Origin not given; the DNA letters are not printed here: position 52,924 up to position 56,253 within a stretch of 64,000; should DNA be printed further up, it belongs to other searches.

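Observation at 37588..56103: Tandem array of five paralogous giant T9SS cargo proteins carrying BOTH cohesin-like and dockerin-like modules plus LVIVD beta-propellers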

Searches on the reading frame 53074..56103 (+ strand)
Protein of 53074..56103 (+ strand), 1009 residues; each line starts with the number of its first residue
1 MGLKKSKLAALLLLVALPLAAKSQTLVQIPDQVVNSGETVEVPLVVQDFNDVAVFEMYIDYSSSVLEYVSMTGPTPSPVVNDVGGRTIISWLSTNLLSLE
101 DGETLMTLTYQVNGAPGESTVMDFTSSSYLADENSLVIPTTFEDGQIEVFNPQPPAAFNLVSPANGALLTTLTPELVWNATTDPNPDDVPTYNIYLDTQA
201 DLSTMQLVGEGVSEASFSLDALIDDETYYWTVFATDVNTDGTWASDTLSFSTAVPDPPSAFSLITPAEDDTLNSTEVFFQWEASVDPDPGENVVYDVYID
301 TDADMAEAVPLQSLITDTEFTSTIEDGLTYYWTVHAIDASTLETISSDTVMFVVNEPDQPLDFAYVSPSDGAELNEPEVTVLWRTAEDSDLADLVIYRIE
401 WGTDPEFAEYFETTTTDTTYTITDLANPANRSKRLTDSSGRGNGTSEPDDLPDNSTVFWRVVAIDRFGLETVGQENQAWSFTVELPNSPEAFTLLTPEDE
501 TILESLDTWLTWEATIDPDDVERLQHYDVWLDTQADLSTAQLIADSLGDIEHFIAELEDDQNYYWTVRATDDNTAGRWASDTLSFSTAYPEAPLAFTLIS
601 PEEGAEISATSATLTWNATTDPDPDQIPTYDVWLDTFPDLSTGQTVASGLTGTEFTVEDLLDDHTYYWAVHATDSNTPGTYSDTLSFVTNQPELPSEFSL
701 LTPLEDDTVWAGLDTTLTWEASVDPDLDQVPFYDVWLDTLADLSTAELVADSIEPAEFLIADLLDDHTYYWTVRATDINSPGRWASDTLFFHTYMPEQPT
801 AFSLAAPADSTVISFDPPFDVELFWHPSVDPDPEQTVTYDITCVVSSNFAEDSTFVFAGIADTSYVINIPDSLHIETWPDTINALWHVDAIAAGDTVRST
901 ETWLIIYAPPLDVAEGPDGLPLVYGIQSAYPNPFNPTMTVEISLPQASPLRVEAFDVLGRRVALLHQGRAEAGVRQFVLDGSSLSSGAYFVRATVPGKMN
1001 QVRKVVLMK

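Call 4: search_protein_families(library=pfam, proteins=[window:53074-56103:+], max_evalue=0.1)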
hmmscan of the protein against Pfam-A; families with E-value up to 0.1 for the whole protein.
window:53074-56103:+ (1009 aa): 9 families
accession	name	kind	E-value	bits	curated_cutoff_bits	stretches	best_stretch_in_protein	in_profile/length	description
PF25788.1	Ig_Rha78A_N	-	7.6e-14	52.3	27.4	1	555-588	69-102/105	Rha78A-like, N-terminal immunoglobulin domain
PF00963.24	Cohesin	-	2.2e-08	34.8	24.1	1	27-149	3-139/139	Cohesin domain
PF18962.6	Por_Secre_tail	-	3.2e-07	31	27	1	930-1006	2-74/75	Secretion system C-terminal sorting domain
PF00041.27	fn3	-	6.8e-07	29.9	25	1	606-686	10-82/84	Fibronectin type III domain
PF10179.15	NDNF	-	4.9e-05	23.8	27.3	0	652-680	88-116/127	Neuron-derived neurotrophic factor, first Fn(III) domain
PF16656.11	Pur_ac_phosph_N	-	0.00016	22.6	30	0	608-689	11-93/93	Purple acid Phosphatase, N-terminal domain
PF17957.7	Big_7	-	0.0062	17.6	24.1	0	597-627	4-32/70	Bacterial Ig domain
PF13860.13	FlgD_ig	-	0.0078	16.6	27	1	938-994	12-74/79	FlgD Ig-like domain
PF18000.7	Top6b_C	-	0.057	14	28.6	0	807-845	60-96/111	Type 2 DNA topoisomerase 6 subunit B C-terminal domain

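Call 5: search_protein_families(library=ncbifam, proteins=[window:53074-56103:+], max_evalue=0.1)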
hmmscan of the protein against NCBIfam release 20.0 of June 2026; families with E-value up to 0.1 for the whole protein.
window:53074-56103:+ (1009 aa): 3 families
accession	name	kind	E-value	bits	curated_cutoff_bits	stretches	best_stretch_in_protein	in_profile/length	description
TIGR04183.1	Por_Secre_tail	domain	7.1e-07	29.1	23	1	930-1006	2-70/72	T9SS type A sorting domain-containing protein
NF038113.1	T9SSA_dep_M36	equivalog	0.011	13.9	885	1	928-1006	794-867/869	T9SS-dependent M36 family metallopeptidase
TIGR03889.1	nitrile_acc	equivalog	0.043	13.8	46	0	718-751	37-69/74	nitrile hydratase accessory protein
